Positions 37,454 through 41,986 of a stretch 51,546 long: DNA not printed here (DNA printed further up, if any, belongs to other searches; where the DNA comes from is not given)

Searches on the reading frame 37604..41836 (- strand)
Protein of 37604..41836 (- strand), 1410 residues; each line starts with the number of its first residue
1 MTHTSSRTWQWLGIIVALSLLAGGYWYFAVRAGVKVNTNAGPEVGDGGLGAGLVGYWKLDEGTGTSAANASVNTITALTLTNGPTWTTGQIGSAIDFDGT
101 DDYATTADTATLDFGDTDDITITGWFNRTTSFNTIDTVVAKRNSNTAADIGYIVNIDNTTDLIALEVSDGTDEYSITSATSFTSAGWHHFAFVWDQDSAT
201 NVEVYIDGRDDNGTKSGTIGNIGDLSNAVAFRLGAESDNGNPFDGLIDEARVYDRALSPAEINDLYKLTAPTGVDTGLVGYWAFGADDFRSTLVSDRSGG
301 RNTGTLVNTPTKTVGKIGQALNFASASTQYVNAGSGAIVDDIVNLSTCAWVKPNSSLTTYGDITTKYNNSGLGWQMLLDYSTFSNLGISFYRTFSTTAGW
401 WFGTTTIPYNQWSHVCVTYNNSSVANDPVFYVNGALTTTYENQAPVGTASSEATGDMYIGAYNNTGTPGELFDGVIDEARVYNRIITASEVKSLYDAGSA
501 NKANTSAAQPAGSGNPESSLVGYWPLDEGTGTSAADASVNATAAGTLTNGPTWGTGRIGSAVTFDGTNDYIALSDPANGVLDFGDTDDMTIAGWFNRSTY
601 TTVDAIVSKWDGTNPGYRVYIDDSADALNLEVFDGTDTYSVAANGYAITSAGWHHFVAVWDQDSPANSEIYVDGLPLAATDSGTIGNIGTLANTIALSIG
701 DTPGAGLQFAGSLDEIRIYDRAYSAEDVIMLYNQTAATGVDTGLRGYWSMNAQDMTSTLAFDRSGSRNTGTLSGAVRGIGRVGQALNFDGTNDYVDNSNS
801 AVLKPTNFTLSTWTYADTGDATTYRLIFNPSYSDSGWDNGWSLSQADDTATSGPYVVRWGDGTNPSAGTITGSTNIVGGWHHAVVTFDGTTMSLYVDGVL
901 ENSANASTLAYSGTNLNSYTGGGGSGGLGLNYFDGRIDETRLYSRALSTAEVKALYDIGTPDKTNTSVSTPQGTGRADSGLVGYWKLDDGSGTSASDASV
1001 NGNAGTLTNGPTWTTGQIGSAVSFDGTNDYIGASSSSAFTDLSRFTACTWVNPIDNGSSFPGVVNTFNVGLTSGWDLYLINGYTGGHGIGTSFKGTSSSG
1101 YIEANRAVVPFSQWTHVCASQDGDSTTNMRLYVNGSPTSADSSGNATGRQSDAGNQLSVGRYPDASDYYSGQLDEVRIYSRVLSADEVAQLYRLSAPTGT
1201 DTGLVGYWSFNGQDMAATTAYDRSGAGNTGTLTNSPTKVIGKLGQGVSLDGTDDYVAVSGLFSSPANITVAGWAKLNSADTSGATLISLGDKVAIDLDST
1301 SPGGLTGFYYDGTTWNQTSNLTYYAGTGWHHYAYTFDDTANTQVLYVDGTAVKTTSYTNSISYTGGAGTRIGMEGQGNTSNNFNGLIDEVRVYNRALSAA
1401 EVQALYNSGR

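Call 11: search_protein_families(library=pfam, proteins=[window:37604-41836:-], max_evalue=0.01)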
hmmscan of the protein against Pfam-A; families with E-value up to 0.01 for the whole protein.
window:37604-41836:- (1410 aa): 4 families
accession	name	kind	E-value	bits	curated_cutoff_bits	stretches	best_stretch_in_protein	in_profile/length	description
PF13385.13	Laminin_G_3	-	2e-136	450.5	27.6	6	98-263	1-151/151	Concanavalin A-like lectin/glucanases superfamily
PF00354.24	Pentaxin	-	3.1e-16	60.1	25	1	1111-1195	82-170/194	Pentaxin family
PF02973.23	Sialidase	-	1.2e-11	44.9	26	0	1340-1404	116-183/189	Sialidase, N-terminal domain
PF02210.31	Laminin_G_2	-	1.1e-10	42.5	22.9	0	872-922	47-98/126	Laminin G domain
